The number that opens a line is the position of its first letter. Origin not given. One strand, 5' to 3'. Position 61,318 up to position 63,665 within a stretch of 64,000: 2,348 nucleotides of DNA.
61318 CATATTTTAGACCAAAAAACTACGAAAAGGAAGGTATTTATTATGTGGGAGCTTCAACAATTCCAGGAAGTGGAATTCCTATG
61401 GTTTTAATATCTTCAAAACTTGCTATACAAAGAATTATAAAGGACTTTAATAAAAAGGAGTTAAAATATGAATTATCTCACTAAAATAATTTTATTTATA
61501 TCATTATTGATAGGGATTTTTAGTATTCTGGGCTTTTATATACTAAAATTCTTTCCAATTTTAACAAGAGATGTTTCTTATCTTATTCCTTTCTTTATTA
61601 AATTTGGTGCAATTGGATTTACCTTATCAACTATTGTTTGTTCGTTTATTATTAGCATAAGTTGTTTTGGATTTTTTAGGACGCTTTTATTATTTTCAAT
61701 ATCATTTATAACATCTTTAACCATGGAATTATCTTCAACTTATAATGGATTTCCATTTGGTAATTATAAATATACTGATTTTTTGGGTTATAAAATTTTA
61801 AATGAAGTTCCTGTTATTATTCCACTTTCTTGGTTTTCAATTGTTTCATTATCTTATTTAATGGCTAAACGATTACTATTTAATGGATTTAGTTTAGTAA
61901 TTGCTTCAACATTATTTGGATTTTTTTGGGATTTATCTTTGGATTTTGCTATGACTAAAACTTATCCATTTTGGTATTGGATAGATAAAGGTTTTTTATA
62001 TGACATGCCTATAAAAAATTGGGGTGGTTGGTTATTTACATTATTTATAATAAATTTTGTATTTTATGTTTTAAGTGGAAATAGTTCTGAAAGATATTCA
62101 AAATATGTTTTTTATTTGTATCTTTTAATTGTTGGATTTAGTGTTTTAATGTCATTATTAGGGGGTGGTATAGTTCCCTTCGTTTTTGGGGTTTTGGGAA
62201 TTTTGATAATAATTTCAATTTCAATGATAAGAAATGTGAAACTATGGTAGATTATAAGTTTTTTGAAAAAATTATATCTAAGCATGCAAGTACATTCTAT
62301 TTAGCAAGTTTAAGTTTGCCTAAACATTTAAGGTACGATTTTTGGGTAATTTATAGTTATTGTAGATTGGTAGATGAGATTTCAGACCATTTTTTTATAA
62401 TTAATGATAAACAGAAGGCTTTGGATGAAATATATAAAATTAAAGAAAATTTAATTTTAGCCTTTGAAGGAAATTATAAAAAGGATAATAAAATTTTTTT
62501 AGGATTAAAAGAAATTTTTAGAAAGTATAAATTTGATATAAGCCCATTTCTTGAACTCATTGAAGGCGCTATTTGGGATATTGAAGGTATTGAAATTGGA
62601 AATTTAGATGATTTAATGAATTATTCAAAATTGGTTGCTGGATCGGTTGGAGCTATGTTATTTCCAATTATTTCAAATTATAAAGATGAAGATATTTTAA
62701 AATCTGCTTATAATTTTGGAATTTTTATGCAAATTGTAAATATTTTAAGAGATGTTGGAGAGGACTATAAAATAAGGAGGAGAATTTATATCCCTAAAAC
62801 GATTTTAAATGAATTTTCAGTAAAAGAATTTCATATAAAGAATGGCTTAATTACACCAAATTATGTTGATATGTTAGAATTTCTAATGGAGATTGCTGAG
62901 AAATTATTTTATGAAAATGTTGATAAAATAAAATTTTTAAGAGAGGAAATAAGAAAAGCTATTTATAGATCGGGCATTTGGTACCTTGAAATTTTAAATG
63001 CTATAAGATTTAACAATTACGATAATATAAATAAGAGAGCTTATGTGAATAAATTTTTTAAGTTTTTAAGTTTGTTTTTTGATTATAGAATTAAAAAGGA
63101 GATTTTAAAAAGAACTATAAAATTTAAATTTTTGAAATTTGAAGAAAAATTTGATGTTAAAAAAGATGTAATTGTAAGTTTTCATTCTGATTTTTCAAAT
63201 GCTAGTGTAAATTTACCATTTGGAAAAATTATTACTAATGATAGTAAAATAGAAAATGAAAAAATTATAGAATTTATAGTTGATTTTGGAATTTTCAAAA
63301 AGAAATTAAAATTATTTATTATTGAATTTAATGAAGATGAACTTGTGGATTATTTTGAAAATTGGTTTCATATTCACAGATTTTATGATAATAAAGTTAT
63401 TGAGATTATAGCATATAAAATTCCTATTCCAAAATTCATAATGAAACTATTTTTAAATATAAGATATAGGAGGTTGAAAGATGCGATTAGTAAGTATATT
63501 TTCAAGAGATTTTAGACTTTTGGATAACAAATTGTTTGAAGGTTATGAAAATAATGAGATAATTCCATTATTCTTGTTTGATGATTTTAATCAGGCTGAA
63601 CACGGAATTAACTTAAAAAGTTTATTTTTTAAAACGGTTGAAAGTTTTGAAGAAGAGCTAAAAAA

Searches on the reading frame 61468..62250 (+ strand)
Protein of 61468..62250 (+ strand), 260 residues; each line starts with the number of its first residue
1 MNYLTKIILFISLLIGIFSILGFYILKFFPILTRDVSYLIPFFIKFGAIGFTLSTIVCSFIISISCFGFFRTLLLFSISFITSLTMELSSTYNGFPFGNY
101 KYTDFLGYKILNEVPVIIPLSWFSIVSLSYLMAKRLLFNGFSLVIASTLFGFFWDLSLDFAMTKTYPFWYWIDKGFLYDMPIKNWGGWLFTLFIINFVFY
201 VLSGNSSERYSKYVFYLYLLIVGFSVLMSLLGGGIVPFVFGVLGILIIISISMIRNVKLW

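Call 70: search_protein_families(library=pfam, proteins=[window:61468-62250:+], max_evalue=0.00001)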
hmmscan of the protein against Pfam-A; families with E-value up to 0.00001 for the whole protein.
window:61468-62250:+ (260 aa): 1 family
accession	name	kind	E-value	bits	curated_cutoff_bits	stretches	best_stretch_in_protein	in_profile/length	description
PF04240.17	Caroten_synth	-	3.4e-34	119.1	25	1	52-246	7-207/209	Carotenoid biosynthesis protein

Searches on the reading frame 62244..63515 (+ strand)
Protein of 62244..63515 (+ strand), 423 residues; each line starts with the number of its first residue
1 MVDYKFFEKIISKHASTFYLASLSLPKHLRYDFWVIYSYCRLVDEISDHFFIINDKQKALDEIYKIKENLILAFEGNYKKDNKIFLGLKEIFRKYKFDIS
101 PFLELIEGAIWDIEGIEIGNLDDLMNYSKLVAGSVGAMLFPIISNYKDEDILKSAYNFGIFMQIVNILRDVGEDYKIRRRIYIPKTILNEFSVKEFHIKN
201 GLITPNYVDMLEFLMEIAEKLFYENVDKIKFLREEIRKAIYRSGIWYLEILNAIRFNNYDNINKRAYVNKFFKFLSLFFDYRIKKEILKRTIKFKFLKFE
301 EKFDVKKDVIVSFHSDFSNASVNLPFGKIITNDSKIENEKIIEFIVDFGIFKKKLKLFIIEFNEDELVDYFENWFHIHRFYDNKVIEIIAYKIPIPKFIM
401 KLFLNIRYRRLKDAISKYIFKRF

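Call 70: search_protein_families(library=pfam, proteins=[window:62244-63515:+], max_evalue=0.00001)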
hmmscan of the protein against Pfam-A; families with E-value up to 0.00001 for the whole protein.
window:62244-63515:+ (423 aa): 1 family
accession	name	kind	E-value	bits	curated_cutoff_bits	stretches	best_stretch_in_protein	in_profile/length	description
PF00494.24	SQS_PSY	-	4.3e-49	168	26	1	12-270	2-261/263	Squalene/phytoene synthase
